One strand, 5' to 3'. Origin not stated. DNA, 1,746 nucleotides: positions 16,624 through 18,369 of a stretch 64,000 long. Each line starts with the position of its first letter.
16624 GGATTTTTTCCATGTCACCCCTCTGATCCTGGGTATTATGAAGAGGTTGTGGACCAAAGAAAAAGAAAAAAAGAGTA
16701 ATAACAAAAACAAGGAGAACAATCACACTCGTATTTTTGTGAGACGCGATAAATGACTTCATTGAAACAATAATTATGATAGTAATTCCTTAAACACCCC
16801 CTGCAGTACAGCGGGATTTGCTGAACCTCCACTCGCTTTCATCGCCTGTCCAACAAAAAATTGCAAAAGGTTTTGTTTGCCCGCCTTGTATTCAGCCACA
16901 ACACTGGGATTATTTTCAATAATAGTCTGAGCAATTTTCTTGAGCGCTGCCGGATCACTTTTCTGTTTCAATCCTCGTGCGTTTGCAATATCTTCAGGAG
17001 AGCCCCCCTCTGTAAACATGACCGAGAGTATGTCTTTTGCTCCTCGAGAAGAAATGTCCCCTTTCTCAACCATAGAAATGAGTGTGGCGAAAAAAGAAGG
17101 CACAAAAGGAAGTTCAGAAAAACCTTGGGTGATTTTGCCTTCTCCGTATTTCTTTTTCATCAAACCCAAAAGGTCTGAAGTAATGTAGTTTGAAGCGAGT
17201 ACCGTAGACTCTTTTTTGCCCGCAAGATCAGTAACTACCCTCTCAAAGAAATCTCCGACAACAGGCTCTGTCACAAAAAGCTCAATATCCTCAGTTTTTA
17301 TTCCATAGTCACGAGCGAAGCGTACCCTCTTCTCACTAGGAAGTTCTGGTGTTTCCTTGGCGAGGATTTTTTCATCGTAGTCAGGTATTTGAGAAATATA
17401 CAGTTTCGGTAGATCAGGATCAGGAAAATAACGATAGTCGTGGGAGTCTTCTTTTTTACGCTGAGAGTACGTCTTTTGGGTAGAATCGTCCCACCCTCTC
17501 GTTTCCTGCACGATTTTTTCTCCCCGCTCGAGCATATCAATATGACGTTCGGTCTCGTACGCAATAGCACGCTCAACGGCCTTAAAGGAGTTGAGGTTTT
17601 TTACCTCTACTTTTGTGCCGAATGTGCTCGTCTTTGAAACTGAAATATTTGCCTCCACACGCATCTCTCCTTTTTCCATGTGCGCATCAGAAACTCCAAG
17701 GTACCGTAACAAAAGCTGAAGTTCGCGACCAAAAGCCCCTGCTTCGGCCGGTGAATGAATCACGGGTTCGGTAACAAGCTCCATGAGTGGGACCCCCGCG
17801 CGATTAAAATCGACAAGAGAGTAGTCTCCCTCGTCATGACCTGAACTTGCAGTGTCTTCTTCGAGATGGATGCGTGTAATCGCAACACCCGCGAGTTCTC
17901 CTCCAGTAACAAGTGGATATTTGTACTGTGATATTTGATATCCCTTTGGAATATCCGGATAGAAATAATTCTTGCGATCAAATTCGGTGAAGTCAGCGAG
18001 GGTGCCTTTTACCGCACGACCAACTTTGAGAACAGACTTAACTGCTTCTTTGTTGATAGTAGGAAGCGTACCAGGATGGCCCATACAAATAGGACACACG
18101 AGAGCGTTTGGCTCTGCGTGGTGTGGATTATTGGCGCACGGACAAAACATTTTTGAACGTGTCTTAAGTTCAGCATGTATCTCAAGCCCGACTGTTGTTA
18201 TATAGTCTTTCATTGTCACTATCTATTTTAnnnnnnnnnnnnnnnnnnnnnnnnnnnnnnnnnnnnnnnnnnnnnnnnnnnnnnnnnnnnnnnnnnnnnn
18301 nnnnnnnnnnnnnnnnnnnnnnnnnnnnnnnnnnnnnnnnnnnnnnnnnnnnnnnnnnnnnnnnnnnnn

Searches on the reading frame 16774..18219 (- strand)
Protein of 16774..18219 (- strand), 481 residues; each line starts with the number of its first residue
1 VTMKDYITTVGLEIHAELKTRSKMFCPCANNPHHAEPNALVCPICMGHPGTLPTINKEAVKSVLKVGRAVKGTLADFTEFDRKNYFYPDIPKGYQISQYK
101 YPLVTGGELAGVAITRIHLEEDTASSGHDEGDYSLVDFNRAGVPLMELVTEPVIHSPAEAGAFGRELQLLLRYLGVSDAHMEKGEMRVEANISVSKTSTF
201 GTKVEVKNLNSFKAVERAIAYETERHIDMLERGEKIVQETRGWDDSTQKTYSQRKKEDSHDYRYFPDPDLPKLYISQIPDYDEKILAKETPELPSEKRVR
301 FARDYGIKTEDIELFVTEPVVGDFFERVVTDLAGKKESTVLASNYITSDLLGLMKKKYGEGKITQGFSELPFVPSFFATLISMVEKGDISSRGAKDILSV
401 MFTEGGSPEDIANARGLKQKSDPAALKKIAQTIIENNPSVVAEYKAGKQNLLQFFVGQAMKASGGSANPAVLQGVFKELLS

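Call 53: search_protein_families(library=pfam, proteins=[window:16774-18219:-], max_evalue=0.00001)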
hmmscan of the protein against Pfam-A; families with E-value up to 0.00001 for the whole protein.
window:16774-18219:- (481 aa): 2 families
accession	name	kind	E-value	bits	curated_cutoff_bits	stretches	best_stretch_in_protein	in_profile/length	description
PF02934.20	GatB_N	-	4e-106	354.7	23.4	1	9-277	2-273/277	GatB/GatE catalytic domain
PF02637.23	GatB_Yqey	-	3.2e-35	121.6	27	1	324-480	2-148/148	GatB domain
